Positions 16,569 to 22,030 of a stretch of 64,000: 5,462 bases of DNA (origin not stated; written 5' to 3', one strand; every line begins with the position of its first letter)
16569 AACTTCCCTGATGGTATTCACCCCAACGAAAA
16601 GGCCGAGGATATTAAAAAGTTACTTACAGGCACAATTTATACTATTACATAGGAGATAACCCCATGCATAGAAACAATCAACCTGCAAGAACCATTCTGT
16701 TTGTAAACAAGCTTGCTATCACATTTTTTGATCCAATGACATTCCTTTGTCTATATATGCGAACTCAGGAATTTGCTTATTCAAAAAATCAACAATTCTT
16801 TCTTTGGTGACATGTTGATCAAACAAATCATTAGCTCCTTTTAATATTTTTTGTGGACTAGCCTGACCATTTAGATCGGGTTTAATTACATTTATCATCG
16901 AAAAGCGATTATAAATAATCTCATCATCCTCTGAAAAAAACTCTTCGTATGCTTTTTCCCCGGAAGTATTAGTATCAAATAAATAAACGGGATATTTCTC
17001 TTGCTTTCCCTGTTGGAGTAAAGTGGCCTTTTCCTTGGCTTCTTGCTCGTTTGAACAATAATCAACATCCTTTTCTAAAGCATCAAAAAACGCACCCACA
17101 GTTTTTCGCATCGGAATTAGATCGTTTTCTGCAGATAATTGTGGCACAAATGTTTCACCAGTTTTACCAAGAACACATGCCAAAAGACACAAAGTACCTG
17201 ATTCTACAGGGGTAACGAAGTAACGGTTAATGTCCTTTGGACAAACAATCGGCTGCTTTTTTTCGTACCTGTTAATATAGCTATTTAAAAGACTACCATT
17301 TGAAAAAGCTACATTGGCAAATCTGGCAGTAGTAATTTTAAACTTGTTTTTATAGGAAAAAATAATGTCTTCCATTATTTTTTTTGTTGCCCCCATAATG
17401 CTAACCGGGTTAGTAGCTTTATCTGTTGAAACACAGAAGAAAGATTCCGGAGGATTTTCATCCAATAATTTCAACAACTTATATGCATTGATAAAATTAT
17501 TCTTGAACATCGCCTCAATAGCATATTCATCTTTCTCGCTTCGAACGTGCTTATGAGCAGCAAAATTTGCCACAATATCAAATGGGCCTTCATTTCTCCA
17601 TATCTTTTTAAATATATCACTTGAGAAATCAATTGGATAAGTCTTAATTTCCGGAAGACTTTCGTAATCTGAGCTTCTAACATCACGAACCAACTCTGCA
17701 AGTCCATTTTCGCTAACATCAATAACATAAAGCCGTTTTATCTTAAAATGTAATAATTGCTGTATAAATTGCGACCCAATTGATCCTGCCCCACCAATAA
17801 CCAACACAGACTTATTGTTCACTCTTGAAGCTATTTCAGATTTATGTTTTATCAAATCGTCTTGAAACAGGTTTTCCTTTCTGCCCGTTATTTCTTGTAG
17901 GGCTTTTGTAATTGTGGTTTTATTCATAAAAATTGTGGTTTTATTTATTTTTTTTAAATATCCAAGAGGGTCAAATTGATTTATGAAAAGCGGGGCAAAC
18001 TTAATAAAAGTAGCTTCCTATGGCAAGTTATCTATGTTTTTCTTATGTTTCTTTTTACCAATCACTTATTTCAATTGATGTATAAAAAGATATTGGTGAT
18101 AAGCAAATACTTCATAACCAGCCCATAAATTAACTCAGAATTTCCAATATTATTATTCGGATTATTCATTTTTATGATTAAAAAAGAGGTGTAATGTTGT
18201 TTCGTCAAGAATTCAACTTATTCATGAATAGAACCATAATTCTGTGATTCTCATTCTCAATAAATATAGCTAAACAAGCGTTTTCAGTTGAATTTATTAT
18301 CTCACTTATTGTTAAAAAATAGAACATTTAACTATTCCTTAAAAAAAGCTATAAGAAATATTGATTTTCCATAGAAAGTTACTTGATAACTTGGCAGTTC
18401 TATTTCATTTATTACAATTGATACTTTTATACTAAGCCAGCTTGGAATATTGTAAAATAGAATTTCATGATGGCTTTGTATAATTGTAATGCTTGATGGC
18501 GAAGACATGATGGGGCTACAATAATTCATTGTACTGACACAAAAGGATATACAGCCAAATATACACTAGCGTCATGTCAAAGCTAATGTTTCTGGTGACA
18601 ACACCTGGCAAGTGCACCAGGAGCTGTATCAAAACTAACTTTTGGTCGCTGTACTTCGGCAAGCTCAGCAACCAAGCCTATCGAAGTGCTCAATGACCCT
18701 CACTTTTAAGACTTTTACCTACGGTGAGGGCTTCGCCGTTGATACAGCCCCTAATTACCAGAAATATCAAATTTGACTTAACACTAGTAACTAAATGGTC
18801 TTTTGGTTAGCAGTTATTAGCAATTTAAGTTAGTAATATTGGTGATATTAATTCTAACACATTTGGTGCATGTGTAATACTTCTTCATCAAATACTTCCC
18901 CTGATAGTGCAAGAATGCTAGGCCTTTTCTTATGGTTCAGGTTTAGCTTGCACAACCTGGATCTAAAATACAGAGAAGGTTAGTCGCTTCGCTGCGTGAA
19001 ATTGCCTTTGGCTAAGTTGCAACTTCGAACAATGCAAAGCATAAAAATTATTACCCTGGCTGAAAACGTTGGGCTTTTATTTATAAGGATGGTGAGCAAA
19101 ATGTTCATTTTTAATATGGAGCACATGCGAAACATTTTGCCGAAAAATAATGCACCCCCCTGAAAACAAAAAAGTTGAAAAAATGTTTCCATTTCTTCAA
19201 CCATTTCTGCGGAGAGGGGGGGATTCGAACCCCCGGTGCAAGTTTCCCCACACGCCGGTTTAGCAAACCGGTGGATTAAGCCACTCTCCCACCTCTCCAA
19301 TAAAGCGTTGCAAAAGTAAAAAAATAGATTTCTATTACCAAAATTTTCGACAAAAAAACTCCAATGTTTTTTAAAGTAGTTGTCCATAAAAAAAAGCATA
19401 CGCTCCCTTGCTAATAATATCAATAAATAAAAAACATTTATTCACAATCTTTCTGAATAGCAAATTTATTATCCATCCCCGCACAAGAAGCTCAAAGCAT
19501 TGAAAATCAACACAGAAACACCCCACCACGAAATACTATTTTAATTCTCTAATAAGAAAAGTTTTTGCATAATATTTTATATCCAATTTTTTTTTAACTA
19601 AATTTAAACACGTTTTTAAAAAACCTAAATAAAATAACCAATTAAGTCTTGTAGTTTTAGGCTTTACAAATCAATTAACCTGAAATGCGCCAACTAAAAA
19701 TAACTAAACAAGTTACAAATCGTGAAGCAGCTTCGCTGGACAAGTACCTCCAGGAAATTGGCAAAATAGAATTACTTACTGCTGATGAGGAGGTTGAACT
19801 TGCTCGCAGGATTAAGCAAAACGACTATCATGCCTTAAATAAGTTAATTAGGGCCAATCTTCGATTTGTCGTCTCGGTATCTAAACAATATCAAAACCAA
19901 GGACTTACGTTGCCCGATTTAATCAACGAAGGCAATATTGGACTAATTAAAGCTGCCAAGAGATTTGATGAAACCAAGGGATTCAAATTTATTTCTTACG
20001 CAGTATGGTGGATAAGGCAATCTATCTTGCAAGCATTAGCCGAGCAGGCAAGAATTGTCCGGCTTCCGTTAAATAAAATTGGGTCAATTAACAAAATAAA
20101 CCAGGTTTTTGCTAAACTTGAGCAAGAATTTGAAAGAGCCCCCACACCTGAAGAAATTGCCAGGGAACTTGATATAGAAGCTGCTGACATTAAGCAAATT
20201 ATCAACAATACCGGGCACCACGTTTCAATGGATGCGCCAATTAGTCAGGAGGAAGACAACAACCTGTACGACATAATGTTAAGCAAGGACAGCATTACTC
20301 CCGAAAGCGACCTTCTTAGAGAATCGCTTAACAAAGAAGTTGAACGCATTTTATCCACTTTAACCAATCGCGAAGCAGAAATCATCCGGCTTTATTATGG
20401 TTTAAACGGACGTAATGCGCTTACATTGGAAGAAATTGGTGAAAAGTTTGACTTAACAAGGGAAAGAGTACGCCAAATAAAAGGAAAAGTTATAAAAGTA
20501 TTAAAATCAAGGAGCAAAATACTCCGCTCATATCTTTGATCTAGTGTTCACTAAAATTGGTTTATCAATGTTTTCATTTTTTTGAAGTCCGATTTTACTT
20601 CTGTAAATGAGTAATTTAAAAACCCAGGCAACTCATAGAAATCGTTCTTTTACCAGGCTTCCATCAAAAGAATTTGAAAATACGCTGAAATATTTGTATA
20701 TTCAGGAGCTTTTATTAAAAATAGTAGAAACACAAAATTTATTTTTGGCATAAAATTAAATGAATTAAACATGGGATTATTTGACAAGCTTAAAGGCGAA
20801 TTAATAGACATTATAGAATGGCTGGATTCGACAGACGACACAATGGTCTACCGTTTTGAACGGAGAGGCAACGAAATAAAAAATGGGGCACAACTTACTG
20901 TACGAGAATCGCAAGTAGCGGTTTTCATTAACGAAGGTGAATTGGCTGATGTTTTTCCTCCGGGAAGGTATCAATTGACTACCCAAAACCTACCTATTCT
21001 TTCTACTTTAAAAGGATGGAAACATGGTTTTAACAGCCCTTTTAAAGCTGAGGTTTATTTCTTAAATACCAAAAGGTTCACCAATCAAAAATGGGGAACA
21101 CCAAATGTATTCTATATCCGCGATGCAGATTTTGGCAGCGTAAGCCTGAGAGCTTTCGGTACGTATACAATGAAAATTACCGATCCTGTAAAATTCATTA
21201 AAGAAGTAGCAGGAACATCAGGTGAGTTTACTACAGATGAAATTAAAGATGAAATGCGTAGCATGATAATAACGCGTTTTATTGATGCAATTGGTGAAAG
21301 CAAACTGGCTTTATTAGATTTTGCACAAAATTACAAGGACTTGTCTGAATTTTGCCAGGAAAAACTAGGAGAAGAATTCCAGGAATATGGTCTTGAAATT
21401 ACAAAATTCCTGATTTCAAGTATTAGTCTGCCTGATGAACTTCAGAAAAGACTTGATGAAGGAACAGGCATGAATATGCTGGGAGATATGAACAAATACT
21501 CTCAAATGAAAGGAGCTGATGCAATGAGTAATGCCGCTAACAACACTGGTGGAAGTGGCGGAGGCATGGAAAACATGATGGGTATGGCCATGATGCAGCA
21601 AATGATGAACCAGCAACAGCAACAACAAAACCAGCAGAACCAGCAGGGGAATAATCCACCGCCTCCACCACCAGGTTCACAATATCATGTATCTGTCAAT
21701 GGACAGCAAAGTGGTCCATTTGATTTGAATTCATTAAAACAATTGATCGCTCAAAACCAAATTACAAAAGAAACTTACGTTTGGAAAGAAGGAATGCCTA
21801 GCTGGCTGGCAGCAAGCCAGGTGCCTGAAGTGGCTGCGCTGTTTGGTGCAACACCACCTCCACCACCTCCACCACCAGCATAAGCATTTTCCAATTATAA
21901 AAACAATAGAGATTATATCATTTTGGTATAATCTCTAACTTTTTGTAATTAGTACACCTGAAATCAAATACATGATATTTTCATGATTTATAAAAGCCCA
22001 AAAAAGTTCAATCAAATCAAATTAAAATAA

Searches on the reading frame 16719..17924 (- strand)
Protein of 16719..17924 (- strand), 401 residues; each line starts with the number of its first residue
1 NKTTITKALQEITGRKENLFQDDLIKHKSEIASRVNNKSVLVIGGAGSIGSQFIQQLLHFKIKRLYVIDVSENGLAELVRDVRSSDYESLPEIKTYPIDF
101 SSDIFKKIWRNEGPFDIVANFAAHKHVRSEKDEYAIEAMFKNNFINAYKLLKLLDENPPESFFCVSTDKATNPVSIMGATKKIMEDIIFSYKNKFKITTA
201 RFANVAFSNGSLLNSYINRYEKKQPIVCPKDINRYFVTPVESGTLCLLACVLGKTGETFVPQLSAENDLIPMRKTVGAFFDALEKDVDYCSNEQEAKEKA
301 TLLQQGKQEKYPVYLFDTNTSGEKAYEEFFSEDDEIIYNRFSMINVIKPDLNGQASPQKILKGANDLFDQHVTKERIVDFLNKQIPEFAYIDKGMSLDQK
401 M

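Call 15: search_protein_families(library=pfam, proteins=[window:16719-17924:-], max_evalue=0.001)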
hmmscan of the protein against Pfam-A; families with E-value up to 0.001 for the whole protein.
window:16719-17924:- (401 aa): 3 families
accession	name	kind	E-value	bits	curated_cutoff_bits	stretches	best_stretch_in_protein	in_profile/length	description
PF02719.21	Polysacc_synt_2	-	3.9e-40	138.3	20.2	1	40-341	1-285/293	Polysaccharide biosynthesis protein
PF01370.27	Epimerase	-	7.6e-08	32.5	20.9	1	40-227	1-200/240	NAD dependent epimerase/dehydratase family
PF16363.11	GDP_Man_Dehyd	-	2.1e-06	27.9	27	1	41-168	1-130/332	GDP-mannose 4,6 dehydratase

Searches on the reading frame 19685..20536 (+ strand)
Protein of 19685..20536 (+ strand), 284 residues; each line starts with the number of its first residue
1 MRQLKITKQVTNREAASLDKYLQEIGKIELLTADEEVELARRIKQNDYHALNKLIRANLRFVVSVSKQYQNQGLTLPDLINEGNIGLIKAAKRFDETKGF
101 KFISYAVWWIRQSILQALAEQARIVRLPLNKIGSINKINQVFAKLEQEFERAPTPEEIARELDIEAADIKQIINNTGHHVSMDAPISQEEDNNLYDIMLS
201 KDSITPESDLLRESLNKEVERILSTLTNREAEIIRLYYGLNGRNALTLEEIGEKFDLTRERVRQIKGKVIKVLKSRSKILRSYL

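Call 15: search_protein_families(library=pfam, proteins=[window:19685-20536:+], max_evalue=0.001)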
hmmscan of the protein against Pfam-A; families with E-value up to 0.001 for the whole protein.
window:19685-20536:+ (284 aa): 4 families
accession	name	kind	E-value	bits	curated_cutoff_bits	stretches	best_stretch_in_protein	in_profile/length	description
PF04539.22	Sigma70_r3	-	3.8e-20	72.2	25.3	1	135-208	3-76/78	Sigma-70 region 3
PF04542.20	Sigma70_r2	-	3.2e-18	65.7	24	1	54-123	1-70/71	Sigma-70 region 2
PF04545.22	Sigma70_r4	-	1.3e-16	60.3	24.1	1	223-274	2-49/50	Sigma-70, region 4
PF00140.25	Sigma70_r1_2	-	9e-15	54.8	22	1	17-48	2-33/34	Sigma-70 factor, region 1.2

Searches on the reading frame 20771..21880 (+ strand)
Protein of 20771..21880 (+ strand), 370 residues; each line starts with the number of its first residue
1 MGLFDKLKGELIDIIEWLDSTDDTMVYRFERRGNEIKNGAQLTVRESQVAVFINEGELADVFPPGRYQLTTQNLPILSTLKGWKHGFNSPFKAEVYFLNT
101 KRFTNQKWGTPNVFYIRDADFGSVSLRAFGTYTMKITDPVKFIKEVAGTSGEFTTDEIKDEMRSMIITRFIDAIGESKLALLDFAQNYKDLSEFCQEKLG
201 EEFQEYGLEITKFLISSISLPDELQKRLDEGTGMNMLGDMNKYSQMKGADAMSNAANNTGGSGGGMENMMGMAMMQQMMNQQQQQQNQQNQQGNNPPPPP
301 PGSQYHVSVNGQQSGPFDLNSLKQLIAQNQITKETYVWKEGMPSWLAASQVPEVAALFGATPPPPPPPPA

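Call 15: search_protein_families(library=pfam, proteins=[window:20771-21880:+], max_evalue=0.001)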
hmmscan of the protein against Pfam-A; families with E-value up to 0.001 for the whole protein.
window:20771-21880:+ (370 aa): 3 families
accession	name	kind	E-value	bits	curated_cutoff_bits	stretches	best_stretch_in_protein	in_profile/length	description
PF13421.11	Band_7_1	-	5.9e-93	310.8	24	1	26-235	1-210/211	SPFH domain-Band 7 family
PF14237.11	GYF_2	-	1.1e-21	76.7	25.8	1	305-353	1-49/50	GYF domain 2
PF01145.31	Band_7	-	1.1e-16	61.9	23.6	1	43-231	2-158/176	SPFH domain / Band 7 family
